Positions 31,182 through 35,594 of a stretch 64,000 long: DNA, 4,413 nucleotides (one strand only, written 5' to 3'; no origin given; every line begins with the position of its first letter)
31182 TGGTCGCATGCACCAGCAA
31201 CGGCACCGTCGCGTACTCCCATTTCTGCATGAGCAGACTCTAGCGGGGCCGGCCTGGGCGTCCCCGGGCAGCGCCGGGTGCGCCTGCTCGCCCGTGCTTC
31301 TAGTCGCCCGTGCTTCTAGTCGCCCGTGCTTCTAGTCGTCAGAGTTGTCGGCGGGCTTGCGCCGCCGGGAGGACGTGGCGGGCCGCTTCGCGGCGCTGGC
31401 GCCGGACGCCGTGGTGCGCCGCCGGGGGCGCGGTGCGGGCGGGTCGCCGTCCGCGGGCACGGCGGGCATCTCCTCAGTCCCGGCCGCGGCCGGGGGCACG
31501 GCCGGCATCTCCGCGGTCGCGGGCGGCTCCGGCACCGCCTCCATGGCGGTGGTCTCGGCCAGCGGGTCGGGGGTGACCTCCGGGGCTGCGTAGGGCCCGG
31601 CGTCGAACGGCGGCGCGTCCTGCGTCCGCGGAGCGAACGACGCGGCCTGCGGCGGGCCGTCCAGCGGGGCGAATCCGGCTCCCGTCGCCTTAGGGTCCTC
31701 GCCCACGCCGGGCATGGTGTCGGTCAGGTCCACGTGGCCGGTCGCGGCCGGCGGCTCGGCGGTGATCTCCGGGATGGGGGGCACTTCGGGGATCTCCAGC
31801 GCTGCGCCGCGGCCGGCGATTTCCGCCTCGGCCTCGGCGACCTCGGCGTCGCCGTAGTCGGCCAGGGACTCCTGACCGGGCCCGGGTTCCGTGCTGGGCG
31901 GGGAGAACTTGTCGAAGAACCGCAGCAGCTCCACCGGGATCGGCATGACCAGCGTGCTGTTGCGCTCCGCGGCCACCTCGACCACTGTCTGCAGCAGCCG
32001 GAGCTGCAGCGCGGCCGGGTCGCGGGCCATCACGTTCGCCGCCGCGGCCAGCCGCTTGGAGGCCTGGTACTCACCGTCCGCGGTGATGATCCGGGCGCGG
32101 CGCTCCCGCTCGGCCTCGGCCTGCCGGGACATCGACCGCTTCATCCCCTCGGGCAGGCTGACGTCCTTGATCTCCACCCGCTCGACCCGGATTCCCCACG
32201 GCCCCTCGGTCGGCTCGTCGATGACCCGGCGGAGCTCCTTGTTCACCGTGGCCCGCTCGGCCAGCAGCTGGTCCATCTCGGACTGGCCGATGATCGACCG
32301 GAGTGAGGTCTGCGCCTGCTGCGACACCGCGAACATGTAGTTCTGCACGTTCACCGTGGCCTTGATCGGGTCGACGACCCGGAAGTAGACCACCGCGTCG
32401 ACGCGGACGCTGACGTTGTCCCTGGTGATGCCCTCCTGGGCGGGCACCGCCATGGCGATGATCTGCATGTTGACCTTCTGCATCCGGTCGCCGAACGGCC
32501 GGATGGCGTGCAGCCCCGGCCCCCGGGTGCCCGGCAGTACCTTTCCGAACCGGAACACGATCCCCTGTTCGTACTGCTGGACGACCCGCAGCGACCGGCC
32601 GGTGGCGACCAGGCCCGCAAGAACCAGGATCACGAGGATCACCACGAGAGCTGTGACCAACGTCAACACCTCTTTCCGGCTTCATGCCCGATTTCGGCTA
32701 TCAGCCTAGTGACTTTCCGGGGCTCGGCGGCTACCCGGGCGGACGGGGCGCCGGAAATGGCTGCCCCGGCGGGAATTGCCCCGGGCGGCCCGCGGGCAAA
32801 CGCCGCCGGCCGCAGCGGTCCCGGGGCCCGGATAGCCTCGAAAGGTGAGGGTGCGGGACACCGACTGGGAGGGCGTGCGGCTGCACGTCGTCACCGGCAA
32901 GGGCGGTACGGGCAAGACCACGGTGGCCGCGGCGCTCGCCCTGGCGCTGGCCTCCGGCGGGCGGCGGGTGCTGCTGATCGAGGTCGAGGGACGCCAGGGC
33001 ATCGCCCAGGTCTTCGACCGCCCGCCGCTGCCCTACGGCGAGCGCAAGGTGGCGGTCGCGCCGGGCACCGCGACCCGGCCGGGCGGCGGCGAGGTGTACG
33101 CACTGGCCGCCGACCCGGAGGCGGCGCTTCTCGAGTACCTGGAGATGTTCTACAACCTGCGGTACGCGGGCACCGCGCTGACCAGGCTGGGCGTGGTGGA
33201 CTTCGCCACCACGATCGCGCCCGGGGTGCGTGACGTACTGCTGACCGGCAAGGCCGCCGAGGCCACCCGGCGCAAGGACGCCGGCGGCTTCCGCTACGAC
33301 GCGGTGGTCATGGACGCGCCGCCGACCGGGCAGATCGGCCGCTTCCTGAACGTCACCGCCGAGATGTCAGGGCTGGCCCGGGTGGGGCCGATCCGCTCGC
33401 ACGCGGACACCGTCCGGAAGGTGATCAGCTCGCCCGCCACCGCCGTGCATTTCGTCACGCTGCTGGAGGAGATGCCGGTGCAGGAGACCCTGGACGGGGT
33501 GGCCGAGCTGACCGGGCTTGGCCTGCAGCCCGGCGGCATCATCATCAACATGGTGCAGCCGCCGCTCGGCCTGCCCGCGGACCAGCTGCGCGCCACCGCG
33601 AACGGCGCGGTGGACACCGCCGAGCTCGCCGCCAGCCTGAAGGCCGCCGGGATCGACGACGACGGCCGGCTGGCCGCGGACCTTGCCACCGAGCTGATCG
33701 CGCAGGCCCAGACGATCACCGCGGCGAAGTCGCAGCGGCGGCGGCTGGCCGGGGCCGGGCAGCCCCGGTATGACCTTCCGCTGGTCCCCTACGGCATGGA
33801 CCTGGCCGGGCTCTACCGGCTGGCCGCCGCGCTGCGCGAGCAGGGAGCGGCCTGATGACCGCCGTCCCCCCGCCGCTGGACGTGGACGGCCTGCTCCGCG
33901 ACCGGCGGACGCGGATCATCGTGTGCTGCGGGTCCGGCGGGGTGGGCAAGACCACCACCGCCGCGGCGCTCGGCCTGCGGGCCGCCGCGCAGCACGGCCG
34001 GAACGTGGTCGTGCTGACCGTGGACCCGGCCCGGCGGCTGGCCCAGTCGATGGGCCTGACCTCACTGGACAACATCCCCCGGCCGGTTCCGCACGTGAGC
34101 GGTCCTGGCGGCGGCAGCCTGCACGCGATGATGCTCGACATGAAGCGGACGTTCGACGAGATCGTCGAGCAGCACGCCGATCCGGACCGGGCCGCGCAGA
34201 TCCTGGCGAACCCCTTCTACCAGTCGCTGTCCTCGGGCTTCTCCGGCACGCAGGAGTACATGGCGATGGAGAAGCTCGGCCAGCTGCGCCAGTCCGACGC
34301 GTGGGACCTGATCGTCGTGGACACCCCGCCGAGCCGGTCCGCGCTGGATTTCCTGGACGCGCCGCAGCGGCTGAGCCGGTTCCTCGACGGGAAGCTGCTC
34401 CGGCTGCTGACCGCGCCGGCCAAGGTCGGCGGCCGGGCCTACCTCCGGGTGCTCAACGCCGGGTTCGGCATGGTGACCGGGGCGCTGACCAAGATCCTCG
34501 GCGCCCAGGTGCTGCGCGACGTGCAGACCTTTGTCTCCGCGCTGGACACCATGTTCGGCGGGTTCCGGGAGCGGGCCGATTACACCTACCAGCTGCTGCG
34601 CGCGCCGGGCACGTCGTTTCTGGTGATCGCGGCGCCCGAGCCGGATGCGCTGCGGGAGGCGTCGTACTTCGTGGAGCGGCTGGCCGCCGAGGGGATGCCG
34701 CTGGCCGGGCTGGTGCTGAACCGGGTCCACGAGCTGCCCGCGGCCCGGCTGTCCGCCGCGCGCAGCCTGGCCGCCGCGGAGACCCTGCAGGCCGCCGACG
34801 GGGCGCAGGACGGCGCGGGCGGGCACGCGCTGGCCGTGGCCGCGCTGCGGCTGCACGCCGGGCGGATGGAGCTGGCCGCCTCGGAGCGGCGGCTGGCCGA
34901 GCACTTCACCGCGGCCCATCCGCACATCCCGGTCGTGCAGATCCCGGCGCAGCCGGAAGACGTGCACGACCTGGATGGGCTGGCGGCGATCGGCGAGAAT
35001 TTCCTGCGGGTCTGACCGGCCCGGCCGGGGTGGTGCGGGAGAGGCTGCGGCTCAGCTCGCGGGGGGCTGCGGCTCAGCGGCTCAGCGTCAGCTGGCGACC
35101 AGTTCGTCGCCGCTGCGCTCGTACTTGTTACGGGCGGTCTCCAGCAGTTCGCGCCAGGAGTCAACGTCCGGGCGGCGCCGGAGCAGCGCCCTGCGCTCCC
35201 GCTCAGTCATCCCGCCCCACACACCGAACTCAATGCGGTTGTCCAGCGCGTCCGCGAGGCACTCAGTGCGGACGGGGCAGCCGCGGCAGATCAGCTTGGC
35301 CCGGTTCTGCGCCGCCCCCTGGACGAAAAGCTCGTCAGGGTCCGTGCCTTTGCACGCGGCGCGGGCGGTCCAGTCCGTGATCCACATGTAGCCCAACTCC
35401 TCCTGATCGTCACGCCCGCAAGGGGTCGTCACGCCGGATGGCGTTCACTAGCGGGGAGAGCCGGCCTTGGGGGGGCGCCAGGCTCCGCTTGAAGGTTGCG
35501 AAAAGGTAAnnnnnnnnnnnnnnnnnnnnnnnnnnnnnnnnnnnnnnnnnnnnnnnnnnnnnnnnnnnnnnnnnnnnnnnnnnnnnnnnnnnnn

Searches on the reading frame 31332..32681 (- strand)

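Call 42: search_protein_families(library=pfam, proteins=[window:31332-32681:-], max_evalue=0.00001)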
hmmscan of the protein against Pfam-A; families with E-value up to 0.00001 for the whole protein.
window:31332-32681:- (449 aa): 1 family
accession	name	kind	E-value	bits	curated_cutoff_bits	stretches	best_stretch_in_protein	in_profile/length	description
PF01145.31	Band_7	-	9.5e-35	120.7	23.6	1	33-204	2-175/176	SPFH domain / Band 7 family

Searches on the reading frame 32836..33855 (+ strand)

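Call 42: search_protein_families(library=pfam, proteins=[window:32836-33855:+], max_evalue=0.00001)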
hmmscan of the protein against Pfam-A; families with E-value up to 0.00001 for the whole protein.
window:32836-33855:+ (339 aa): 4 families
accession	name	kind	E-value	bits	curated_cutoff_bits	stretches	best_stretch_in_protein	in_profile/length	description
PF02374.21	ArsA_ATPase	-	1.6e-19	70.7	24.3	1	16-178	3-149/305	Anion-transporting ATPase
PF01656.29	CbiA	-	1.6e-09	38.3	25.4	1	18-202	3-54/125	CobQ/CobB/MinD/ParA nucleotide binding domain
PF13614.12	AAA_31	-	6e-08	33.3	27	1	18-52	6-40/177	AAA domain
PF10609.15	ParA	-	9.1e-06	25.7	27.1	0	16-49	6-39/246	NUBPL iron-transfer P-loop NTPase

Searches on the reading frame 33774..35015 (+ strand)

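Call 42: search_protein_families(library=pfam, proteins=[window:33774-35015:+], max_evalue=0.00001)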
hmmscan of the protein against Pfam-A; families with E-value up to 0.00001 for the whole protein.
window:33774-35015:+ (413 aa): 3 families
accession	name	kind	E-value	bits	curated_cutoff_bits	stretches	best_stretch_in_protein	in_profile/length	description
PF02374.21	ArsA_ATPase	-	8e-23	81.5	24.3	1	46-324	1-249/305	Anion-transporting ATPase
PF01656.29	CbiA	-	1.3e-09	38.5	25.4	1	48-161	1-98/125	CobQ/CobB/MinD/ParA nucleotide binding domain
PF13614.12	AAA_31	-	7.5e-08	33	27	1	50-191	6-132/177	AAA domain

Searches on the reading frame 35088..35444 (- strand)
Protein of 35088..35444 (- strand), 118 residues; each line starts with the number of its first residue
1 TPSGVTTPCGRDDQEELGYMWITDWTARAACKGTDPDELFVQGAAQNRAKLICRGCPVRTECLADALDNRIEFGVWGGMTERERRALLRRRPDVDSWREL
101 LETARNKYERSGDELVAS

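Call 42: search_protein_families(library=pfam, proteins=[window:35088-35444:-], max_evalue=0.00001)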
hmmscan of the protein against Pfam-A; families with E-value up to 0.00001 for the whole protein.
window:35088-35444:- (118 aa): 1 family
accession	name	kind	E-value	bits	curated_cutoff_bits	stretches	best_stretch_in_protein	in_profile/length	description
PF02467.21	Whib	-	1.2e-25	90.3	23.6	1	25-87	1-65/65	Transcription factor WhiB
